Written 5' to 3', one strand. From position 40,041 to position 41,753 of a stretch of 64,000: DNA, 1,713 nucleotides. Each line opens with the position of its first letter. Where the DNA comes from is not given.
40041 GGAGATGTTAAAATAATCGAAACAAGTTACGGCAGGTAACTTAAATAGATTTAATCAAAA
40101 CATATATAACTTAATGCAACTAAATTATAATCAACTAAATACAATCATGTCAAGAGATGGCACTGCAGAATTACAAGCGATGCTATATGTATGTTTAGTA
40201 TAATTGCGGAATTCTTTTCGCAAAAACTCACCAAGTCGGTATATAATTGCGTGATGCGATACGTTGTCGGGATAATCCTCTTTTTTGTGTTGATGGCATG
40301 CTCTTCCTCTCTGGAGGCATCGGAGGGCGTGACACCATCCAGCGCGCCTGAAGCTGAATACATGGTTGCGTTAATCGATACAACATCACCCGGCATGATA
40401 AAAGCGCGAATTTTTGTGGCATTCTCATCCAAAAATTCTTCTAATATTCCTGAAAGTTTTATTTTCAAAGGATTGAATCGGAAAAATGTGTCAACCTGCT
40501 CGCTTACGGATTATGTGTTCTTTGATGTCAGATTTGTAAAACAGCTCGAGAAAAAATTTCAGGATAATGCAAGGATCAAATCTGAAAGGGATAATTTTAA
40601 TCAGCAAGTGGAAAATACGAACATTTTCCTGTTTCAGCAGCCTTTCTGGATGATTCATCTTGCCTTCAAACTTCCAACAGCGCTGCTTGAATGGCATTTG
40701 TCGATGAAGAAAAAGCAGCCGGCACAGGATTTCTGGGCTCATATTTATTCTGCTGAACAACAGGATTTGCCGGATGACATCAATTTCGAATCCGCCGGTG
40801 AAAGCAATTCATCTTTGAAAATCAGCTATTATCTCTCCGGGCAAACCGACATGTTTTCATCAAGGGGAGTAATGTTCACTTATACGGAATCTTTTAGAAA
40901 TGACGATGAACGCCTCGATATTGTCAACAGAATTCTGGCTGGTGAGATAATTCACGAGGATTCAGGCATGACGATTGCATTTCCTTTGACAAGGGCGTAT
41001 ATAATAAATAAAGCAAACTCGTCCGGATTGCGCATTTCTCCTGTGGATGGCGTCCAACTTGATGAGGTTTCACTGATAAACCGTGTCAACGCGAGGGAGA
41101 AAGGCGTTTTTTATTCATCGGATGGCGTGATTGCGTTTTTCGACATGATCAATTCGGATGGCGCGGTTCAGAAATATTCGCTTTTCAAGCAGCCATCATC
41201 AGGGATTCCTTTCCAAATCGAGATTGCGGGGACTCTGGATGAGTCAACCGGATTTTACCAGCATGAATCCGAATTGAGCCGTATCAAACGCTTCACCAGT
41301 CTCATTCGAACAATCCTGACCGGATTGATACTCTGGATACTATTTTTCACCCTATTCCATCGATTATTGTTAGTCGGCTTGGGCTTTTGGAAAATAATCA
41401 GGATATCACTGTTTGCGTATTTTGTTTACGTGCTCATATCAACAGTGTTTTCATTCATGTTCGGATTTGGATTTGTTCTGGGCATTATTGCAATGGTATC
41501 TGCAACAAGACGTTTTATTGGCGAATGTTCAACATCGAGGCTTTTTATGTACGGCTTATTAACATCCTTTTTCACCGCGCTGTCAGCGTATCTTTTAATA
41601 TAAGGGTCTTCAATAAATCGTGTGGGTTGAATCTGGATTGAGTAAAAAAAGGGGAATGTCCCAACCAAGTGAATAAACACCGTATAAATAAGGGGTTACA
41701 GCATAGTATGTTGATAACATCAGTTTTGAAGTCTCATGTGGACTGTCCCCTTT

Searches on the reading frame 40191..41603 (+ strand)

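Call 10: search_protein_families(library=pfam, proteins=[window:40191-41603:+], max_evalue=0.001)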
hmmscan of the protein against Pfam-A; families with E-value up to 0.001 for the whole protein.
window:40191-41603:+ (470 aa): 0 families

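Call 15: search_protein_families(library=pfam, proteins=[window:40191-41603:+], max_evalue=0.05)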
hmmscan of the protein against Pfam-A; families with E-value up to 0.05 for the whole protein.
window:40191-41603:+ (470 aa): 1 family
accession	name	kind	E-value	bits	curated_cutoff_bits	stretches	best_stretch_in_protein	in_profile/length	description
PF08134.16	cIII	-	0.04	14.1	25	0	354-373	13-30/37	cIII protein family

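Call 24: search_protein_families(library=ncbifam, proteins=[window:40191-41603:+], max_evalue=0.01)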
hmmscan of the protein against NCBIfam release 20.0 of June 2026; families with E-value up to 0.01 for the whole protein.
window:40191-41603:+ (470 aa): 0 families
